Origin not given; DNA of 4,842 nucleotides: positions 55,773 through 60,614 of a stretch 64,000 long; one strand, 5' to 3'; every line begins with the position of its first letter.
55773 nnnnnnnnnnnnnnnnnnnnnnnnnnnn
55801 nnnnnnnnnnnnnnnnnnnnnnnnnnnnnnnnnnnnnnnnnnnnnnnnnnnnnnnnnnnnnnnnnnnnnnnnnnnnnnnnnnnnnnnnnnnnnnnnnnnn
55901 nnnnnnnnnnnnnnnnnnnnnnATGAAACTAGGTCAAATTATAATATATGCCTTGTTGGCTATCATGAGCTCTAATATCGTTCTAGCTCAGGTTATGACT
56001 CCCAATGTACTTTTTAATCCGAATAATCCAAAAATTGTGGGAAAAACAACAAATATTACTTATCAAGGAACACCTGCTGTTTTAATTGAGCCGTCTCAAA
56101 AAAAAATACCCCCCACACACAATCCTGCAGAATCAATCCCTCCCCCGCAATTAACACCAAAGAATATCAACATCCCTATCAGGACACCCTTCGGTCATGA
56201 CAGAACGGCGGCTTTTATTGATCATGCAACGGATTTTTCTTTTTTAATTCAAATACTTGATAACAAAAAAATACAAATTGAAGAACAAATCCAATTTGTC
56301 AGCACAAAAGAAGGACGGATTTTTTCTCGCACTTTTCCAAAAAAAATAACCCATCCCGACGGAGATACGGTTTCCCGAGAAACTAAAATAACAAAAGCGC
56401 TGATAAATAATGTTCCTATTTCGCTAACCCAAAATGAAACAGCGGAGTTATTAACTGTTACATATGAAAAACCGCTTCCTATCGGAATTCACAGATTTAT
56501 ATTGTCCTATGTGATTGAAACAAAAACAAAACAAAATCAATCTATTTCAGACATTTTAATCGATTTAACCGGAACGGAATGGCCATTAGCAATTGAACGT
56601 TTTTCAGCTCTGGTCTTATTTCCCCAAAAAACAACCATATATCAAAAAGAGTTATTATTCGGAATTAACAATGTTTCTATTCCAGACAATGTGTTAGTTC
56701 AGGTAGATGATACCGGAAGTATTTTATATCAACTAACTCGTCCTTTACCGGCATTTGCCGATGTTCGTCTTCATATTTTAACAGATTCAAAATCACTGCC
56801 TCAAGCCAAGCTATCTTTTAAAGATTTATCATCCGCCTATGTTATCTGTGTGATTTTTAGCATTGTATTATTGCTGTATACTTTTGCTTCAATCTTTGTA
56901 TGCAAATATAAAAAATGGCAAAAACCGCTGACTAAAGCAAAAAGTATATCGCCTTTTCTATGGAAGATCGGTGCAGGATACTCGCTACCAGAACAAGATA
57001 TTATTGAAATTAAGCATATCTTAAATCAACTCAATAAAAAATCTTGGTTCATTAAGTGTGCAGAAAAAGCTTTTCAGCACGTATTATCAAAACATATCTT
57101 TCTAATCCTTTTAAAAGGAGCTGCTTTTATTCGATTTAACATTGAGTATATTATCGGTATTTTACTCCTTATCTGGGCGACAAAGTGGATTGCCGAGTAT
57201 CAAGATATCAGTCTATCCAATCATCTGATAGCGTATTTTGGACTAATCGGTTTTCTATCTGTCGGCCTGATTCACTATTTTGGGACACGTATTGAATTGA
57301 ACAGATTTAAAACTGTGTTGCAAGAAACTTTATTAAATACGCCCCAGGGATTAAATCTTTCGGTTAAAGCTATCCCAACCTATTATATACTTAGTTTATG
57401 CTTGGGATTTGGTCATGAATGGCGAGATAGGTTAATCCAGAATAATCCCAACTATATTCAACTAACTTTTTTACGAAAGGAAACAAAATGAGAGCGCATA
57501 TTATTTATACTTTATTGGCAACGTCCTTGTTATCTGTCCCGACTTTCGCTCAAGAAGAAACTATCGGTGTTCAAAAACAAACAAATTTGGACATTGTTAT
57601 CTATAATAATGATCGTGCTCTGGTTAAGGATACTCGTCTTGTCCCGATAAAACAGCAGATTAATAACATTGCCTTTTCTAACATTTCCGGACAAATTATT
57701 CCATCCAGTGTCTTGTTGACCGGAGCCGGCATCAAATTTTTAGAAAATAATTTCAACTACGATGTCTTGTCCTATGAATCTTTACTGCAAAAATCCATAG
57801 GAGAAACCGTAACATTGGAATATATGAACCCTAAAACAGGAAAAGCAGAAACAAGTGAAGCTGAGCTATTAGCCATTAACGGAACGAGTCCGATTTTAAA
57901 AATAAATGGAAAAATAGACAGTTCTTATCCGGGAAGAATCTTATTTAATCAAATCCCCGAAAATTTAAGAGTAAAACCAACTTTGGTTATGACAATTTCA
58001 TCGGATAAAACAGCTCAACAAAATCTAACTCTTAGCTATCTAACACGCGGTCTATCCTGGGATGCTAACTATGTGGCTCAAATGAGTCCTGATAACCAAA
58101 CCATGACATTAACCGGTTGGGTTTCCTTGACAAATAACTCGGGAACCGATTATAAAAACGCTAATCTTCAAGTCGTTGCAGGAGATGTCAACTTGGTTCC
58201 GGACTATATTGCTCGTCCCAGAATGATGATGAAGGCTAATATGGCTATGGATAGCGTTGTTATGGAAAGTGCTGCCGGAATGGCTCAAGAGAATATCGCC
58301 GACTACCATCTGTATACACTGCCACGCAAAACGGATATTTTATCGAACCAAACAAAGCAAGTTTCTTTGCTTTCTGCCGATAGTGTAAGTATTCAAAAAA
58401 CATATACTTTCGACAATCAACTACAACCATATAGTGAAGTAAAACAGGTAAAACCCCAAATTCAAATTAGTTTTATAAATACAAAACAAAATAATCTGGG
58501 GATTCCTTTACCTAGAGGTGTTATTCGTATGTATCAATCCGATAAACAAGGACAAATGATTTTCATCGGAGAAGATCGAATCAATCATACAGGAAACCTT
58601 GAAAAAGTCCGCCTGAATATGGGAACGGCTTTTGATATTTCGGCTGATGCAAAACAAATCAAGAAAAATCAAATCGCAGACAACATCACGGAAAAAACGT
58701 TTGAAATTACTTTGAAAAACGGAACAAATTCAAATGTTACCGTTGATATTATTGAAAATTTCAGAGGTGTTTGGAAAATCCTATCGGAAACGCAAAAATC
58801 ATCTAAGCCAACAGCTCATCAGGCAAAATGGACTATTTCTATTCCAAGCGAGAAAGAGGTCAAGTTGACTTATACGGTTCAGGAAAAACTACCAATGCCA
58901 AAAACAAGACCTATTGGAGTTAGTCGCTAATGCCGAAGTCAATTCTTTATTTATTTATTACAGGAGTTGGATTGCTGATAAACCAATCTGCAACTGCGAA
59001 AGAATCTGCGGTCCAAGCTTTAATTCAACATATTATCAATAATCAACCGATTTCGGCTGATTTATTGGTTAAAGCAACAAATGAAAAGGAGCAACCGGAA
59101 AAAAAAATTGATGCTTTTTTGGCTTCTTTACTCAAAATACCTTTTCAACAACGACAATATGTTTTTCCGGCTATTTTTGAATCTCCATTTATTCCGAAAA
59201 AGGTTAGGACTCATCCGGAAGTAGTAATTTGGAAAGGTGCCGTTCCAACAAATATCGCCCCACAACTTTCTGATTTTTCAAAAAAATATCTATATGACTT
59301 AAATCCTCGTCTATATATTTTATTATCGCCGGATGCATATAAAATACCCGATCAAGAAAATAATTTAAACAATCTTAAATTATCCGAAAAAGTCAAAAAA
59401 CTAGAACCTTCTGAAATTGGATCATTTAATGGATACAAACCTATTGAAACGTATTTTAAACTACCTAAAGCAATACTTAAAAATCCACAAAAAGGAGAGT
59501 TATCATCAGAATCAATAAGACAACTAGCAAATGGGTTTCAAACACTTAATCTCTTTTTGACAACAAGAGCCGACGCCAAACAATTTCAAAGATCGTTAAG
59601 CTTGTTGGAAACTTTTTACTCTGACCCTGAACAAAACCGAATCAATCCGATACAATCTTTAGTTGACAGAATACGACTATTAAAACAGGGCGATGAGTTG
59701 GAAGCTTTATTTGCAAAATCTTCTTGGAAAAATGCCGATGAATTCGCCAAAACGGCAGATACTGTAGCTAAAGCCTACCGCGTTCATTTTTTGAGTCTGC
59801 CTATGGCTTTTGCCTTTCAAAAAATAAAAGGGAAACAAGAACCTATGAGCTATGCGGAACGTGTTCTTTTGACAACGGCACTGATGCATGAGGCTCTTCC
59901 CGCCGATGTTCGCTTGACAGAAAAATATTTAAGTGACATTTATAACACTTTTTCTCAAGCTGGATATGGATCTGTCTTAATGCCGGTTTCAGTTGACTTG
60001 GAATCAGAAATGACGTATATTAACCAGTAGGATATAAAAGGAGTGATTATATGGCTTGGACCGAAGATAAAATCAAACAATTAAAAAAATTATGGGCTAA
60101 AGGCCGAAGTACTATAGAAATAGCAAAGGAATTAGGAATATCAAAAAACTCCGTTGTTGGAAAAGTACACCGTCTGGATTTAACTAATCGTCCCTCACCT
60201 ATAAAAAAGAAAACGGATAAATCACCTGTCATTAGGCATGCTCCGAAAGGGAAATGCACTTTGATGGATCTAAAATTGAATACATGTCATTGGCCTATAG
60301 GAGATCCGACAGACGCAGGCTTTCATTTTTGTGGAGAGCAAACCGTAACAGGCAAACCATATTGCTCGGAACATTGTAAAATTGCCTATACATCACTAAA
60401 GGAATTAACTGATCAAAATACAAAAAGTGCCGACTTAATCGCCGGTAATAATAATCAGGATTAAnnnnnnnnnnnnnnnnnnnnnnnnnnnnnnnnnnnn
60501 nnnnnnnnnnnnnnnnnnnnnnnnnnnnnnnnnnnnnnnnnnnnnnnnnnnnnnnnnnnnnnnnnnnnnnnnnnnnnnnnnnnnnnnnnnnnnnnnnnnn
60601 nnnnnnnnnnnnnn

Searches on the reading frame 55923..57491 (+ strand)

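Call 13: search_protein_families(library=pfam, proteins=[window:55923-57491:+], max_evalue=0.00001)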
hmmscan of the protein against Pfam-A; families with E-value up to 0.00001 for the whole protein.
window:55923-57491:+ (522 aa): 1 family
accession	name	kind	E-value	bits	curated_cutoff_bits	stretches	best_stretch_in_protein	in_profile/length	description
PF09972.14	DUF2207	-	1.3e-06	29.1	24.4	1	104-237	4-126/172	Predicted membrane protein (DUF2207) N-terminal domain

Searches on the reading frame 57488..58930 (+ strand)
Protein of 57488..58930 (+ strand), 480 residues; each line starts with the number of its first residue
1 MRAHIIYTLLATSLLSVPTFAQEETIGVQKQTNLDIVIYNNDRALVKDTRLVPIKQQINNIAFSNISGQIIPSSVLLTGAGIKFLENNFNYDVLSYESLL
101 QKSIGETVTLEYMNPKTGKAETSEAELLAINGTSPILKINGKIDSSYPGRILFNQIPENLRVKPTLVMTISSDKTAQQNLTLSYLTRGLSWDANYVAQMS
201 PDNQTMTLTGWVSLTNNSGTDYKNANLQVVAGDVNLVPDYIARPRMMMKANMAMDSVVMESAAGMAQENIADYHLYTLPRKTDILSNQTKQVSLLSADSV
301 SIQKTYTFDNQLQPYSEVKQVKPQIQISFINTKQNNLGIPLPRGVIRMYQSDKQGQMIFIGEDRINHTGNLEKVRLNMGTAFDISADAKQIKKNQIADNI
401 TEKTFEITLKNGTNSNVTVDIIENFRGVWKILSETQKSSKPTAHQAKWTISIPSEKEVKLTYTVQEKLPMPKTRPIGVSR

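Call 13: search_protein_families(library=pfam, proteins=[window:57488-58930:+], max_evalue=0.00001)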
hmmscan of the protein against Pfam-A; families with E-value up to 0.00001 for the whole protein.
window:57488-58930:+ (480 aa): 1 family
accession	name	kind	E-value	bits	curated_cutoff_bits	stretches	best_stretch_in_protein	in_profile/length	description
PF13598.12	DUF4139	-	4.6e-14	53.1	31.8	1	180-469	1-204/205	Domain of unknown function (DUF4139)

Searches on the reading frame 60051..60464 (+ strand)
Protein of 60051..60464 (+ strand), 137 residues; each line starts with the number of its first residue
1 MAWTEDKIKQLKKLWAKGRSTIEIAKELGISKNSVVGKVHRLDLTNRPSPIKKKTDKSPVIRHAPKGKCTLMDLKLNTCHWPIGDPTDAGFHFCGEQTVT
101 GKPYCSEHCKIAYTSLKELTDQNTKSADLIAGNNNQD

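Call 13: search_protein_families(library=pfam, proteins=[window:60051-60464:+], max_evalue=0.00001)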
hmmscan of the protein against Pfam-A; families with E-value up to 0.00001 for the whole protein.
window:60051-60464:+ (137 aa): 1 family
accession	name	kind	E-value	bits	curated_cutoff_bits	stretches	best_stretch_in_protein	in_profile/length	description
PF07750.17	GcrA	-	7.2e-34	117.9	26.9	2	57-117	89-149/155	GcrA cell cycle regulator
